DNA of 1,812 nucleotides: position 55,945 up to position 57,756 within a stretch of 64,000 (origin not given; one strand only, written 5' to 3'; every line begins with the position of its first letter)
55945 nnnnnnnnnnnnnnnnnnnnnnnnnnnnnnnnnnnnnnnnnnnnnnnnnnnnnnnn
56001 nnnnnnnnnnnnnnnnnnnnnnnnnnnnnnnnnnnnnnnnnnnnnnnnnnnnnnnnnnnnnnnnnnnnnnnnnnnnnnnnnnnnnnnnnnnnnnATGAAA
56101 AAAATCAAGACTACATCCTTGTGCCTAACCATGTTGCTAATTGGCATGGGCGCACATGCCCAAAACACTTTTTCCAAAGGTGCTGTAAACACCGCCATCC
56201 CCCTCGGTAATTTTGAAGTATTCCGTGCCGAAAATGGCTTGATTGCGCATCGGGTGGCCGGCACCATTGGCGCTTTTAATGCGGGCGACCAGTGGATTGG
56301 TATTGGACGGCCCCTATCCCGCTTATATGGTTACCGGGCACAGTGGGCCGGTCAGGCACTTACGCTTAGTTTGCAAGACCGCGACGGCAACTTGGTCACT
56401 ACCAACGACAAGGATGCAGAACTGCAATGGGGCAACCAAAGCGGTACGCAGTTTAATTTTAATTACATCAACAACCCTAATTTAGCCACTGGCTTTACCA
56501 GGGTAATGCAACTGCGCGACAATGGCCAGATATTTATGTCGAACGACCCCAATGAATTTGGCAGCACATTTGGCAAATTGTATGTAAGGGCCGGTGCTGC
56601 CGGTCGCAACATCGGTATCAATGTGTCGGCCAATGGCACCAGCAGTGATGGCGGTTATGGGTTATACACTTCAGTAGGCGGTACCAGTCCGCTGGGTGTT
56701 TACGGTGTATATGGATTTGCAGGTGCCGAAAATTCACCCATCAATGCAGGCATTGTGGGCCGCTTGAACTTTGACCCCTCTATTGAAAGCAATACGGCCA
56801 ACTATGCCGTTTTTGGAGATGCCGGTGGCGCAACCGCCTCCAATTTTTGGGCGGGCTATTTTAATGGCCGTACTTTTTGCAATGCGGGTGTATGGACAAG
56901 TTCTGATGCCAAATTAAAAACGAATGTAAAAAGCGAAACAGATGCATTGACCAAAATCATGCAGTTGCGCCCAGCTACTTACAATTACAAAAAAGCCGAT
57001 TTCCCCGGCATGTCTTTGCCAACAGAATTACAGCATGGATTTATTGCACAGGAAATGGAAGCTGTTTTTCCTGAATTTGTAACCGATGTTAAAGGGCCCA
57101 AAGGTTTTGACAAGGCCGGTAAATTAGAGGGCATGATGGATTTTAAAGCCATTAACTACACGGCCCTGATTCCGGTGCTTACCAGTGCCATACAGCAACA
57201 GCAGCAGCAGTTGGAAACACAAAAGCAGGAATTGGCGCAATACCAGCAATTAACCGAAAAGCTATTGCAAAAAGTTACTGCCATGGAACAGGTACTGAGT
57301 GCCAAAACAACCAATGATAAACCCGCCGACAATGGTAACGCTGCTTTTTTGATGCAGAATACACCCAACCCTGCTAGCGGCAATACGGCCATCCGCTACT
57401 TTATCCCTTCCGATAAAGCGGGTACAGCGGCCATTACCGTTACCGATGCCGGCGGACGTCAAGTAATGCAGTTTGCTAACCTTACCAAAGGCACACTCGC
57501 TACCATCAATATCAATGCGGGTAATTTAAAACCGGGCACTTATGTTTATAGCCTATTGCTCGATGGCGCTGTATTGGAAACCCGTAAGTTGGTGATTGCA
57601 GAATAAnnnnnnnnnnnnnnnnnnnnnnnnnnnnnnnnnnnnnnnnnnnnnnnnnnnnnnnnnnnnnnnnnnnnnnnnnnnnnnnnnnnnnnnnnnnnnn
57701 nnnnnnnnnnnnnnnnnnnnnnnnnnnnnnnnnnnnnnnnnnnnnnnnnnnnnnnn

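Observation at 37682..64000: Integrated hypothesis: a two-component-controlled surface and toxin locus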

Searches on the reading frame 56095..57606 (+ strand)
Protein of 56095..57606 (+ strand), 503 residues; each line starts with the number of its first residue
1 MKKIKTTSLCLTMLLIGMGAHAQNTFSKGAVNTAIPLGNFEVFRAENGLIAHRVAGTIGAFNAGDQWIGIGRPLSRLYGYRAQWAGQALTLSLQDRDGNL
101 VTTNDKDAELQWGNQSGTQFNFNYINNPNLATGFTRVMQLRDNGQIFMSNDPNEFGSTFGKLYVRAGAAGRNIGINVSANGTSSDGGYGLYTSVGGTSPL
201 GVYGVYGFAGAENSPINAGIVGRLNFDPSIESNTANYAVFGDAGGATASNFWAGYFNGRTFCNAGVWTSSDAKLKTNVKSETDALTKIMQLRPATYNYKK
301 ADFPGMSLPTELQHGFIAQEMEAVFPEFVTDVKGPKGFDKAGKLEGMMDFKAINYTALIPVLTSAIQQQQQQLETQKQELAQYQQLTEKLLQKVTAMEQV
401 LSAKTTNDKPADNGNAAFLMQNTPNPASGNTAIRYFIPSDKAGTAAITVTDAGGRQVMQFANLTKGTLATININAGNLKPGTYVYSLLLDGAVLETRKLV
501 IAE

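Call 4: search_protein_families(library=pfam, proteins=[window:56095-57606:+], max_evalue=0.01)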
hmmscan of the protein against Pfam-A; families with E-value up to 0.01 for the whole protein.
window:56095-57606:+ (503 aa): 4 families
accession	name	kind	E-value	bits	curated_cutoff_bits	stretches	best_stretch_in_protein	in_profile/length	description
PF13884.11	Peptidase_S74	-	9.8e-16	58.2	22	1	270-329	1-57/58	Chaperone of endosialidase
PF18962.6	Por_Secre_tail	-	3.1e-06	27.8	27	1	424-501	3-75/75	Secretion system C-terminal sorting domain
PF02050.21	FliJ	-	0.0017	19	28.4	1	342-402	37-97/123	Flagellar FliJ protein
PF07445.17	PriC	-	0.0054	17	23.3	1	368-409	100-142/174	Primosomal replication protein priC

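Call 5: search_protein_families(library=ncbifam, proteins=[window:56095-57606:+], max_evalue=0.01)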
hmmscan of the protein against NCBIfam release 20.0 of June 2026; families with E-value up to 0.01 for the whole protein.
window:56095-57606:+ (503 aa): 2 families
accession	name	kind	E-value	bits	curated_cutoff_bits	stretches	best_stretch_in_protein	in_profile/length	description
TIGR04183.1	Por_Secre_tail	domain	1e-06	28.6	23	1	423-501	2-71/72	T9SS type A sorting domain-containing protein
NF052323.1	T9SSA_dep_M6i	equivalog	1.3e-05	23.4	600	1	422-484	960-1021/1043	T9SS-dependent M6-like inactivated metalloprotease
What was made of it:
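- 56095..57606 (+): 503-aa tail-fibre-like protein: Peptidase_S74 chaperone domain plus T9SS type A CTD. calls 4, 5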
